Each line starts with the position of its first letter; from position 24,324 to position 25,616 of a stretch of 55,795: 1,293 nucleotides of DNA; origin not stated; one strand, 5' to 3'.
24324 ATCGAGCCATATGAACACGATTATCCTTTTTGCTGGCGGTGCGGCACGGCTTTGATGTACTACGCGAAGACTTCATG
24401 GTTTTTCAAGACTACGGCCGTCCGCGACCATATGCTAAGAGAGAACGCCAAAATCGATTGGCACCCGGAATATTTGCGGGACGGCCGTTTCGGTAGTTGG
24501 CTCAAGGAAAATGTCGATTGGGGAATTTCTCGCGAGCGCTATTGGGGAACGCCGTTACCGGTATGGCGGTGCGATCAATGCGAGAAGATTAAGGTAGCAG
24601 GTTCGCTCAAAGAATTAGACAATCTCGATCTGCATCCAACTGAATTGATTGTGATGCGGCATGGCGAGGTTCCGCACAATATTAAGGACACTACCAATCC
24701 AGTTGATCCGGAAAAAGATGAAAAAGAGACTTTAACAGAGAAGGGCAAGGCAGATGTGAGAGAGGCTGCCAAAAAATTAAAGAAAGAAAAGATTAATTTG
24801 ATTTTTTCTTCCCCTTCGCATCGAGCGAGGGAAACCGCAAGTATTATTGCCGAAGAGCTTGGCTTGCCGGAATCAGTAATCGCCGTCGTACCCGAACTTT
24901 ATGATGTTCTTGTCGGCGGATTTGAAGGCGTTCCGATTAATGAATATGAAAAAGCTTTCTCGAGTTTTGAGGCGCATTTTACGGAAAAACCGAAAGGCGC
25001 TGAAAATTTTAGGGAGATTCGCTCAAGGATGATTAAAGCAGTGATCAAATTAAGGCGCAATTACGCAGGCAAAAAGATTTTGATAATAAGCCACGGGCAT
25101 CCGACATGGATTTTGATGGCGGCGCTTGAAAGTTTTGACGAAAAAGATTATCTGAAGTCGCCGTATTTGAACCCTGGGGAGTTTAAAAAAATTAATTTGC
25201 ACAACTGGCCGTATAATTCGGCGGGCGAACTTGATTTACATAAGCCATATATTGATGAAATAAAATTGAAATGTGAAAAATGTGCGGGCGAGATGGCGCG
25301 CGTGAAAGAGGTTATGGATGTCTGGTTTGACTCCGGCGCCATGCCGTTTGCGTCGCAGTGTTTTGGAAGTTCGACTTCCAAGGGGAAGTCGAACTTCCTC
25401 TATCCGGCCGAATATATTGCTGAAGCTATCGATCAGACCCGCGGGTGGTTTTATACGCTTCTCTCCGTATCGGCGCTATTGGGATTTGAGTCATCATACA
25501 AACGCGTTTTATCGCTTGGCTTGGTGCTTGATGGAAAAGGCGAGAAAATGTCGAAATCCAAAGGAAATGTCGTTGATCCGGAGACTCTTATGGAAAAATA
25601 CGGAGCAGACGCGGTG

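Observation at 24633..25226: Histidine-phosphatase (PGM-like) domain inserted inside isoleucyl-tRNA synthetase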

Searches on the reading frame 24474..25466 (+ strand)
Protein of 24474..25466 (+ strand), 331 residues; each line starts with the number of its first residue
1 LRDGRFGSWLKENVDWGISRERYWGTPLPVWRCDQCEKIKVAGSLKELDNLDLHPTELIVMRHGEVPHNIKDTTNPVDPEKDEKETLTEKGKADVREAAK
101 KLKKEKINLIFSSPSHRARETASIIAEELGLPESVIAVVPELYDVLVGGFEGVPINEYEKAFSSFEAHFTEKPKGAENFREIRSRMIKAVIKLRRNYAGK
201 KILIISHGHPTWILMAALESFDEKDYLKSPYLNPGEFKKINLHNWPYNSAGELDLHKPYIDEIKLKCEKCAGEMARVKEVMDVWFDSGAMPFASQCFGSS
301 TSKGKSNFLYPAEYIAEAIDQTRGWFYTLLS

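Call 37: find_related_loci(query=window:24474-25466:+, collection=genome_contigs, flank=8000)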
Query window:24474-25466:+ (331 aa) in genome_contigs; peptide patterns used: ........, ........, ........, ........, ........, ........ (x = any residue, [..] = any of these).
478 stretches matched a pattern; 399 encode a relative of the query (tblastn E <= 1e-3); the best 80 are kept; 80 distinct loci.
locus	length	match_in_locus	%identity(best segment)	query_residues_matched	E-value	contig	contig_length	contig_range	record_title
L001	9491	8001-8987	65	1-331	2e-148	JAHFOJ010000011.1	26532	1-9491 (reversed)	MAG: Candidatus Giovannonibacteria bacterium isolate nzgw500 NODE_1439_length_26533_cov_3.831705, whole genome shotgun s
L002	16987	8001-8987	66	1-331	7e-148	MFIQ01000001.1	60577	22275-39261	MAG: Candidatus Giovannonibacteria bacterium RIFCSPLOWO2_12_FULL_44_15 rifcsplowo2_12_scaffold_1037, whole genome shotgu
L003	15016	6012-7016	59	1-331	3e-122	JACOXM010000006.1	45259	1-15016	MAG: Candidatus Giovannonibacteria bacterium isolate NC_groundwater_153_Ag_S-0.1um_42_19 S4_GD2017_2_S1_scaffold_441, wh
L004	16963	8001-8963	54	1-331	4e-118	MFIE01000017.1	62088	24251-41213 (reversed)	MAG: Candidatus Giovannonibacteria bacterium RIFCSPLOWO2_01_FULL_46_13 rifcsplowo2_01_scaffold_3912, whole genome shotgu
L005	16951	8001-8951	50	1-331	3e-106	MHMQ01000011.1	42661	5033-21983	MAG: Candidatus Niyogibacteria bacterium RIFCSPLOWO2_01_FULL_45_48 rifcsplowo2_01_scaffold_14787, whole genome shotgun s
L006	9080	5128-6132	52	3-331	8e-103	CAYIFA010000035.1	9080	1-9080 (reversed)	MAG TPA_asm: uncultured Candidatus Saccharibacteria bacterium isolate ERP119705_co1_703 genome assembly, contig: NODE_11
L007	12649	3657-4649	45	1-331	4e-97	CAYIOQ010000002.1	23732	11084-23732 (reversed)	MAG TPA_asm: uncultured Candidatus Saccharibacteria bacterium isolate ERP119705_co24_991 genome assembly, contig: NODE_2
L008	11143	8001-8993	45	1-331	3e-94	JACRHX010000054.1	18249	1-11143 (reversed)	MAG: Parcubacteria group bacterium isolate NC_groundwater_1788_Pr3_B-0.1um_42_9 SR-2_scaffold_141_3529176, whole genome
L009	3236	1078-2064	48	1-329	1e-92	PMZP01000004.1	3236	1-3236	MAG: Candidatus Taylorbacteria bacterium isolate fen_1323 73.20110800_E3D.67_contig_12314, whole genome shotgun sequence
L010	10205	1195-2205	44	1-329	7e-91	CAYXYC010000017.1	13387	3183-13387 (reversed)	MAG TPA_asm: uncultured Candidatus Saccharibacteria bacterium isolate SRP278252_co2_3 genome assembly, contig: NODE_9696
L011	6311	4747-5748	45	1-331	1e-90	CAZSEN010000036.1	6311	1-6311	MAG TPA_asm: uncultured Candidatus Saccharibacteria bacterium isolate SRP269290_co3_995 genome assembly, contig: NODE_18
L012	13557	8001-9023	44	1-331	2e-89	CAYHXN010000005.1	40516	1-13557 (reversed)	MAG TPA_asm: uncultured Candidatus Saccharibacteria bacterium isolate ERP119705_co17_962 genome assembly, contig: NODE_9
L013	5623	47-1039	44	1-329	1e-89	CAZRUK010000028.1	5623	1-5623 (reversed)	MAG TPA_asm: uncultured Candidatus Saccharibacteria bacterium isolate SRP319275_co4_269 genome assembly, contig: NODE_11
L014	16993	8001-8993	45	1-329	1e-88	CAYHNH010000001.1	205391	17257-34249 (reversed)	MAG TPA_asm: uncultured Candidatus Saccharibacteria bacterium isolate ERP119705_co13_543 genome assembly, contig: NODE_3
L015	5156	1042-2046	45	1-329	8e-89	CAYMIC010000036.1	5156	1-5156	MAG TPA_asm: uncultured Candidatus Saccharibacteria bacterium isolate SRP278252_co2_831 genome assembly, contig: NODE_35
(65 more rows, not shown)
